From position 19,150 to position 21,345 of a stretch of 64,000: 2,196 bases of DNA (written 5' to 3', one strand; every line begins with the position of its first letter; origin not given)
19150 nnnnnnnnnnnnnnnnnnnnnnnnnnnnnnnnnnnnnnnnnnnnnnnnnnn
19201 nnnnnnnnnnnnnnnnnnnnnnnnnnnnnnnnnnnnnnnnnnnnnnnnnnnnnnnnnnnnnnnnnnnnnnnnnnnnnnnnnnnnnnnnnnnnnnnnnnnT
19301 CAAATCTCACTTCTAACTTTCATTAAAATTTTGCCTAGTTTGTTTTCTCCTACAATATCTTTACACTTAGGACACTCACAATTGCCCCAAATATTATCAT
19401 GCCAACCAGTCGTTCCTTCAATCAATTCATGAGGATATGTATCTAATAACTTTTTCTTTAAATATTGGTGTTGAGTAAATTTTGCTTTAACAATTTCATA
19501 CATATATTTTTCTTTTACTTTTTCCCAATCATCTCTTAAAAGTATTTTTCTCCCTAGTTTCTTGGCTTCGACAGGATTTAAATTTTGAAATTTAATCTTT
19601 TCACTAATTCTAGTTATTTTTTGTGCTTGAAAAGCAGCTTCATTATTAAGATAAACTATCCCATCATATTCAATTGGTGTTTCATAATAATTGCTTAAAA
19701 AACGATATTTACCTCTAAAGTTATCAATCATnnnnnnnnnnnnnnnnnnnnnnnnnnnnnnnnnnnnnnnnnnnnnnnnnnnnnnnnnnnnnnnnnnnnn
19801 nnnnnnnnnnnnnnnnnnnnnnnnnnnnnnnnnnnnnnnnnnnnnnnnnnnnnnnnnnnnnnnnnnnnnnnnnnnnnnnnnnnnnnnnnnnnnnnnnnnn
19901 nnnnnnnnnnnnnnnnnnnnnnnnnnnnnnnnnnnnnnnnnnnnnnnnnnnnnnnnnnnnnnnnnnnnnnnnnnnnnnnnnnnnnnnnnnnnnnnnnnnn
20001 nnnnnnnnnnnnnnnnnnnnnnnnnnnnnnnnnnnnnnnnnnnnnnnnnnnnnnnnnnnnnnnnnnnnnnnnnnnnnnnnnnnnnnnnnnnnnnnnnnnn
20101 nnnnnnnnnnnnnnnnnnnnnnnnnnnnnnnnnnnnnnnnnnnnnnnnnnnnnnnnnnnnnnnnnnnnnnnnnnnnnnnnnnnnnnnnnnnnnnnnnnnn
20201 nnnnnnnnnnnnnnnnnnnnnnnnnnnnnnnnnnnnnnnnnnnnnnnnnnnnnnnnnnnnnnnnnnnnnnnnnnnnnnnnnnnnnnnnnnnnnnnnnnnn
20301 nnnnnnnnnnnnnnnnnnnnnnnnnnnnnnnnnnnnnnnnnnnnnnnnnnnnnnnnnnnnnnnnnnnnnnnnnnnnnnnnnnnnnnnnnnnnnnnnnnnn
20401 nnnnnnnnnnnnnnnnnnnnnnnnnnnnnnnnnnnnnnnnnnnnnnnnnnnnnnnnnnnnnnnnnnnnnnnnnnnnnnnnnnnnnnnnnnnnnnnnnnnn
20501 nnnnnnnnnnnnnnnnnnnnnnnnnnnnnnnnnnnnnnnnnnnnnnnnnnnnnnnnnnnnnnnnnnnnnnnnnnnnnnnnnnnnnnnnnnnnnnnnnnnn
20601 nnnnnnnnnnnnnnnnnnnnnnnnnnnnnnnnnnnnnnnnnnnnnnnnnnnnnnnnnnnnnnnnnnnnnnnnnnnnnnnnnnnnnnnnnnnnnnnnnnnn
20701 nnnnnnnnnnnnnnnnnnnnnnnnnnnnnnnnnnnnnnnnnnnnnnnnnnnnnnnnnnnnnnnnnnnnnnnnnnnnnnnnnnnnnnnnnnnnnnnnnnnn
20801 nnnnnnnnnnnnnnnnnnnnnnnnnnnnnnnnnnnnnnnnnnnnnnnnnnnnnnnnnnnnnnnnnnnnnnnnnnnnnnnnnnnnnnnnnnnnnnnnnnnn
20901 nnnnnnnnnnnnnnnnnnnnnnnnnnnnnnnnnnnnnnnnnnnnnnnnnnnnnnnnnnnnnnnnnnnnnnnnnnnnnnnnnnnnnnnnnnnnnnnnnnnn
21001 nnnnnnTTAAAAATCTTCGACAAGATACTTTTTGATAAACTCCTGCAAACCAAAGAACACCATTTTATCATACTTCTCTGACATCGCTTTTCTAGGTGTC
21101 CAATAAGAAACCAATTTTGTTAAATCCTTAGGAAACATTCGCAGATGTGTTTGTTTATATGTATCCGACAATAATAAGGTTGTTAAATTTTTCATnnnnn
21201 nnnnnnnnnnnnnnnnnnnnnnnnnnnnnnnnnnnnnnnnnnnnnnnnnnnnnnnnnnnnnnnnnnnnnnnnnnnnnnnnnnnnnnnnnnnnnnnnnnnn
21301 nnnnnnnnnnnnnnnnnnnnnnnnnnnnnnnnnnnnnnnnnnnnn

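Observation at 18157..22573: Contiguous NAD+ salvage/reconstitution island: NadE, HAD phosphatase, NADAR, NadV/Namat-like, Prs/Adps-like, PncA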

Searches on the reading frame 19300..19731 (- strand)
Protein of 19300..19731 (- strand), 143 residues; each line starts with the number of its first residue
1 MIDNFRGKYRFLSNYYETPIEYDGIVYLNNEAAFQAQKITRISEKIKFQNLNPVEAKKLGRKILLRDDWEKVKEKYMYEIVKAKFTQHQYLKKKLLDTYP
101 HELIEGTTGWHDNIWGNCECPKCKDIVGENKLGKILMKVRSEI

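Call 3: search_protein_families(library=pfam, proteins=[window:19300-19731:-], max_evalue=0.01)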
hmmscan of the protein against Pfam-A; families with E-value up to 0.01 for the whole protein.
window:19300-19731:- (143 aa): 1 family
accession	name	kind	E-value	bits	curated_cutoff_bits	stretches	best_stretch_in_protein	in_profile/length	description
PF08719.17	NADAR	-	6.8e-27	95.1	35.1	1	8-143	9-162/163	NADAR domain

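Call 41: search_protein_families(library=ncbifam, proteins=[window:19300-19731:-], max_evalue=0.01)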
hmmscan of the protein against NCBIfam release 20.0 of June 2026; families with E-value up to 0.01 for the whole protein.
window:19300-19731:- (143 aa): 2 families
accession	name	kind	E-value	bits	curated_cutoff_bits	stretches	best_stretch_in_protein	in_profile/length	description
TIGR02464.1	ribofla_fusion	equivalog_domain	1.1e-24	87.4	73.7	1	8-143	9-152/153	riboflavin biosynthesis intermediates N-glycosidase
NF053876.1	DS32_2_antiphage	equivalog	4.8e-14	51.9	240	1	12-143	21-155/181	NADAR family anti-phage protein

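Call 64: search_protein_families(library=phrogs, proteins=[window:19300-19731:-], max_evalue=0.001)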
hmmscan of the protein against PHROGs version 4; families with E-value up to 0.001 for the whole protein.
window:19300-19731:- (143 aa): 2 families
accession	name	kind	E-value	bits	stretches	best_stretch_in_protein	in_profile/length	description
phrog_1017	-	unknown function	1.1e-41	143.7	1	2-143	8-152/170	-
phrog_652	-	unknown function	5.5e-05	23.5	1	10-91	141-231/296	-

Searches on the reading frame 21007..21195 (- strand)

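Call 3: search_protein_families(library=pfam, proteins=[window:21007-21195:-], max_evalue=0.01)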
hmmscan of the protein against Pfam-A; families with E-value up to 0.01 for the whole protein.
window:21007-21195:- (62 aa): 1 family
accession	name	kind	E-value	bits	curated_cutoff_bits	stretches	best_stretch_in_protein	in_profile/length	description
PF18127.6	NAMPT_N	-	1.5e-12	48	25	1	7-59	3-53/98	Nicotinamide phosphoribosyltransferase, N-terminal domain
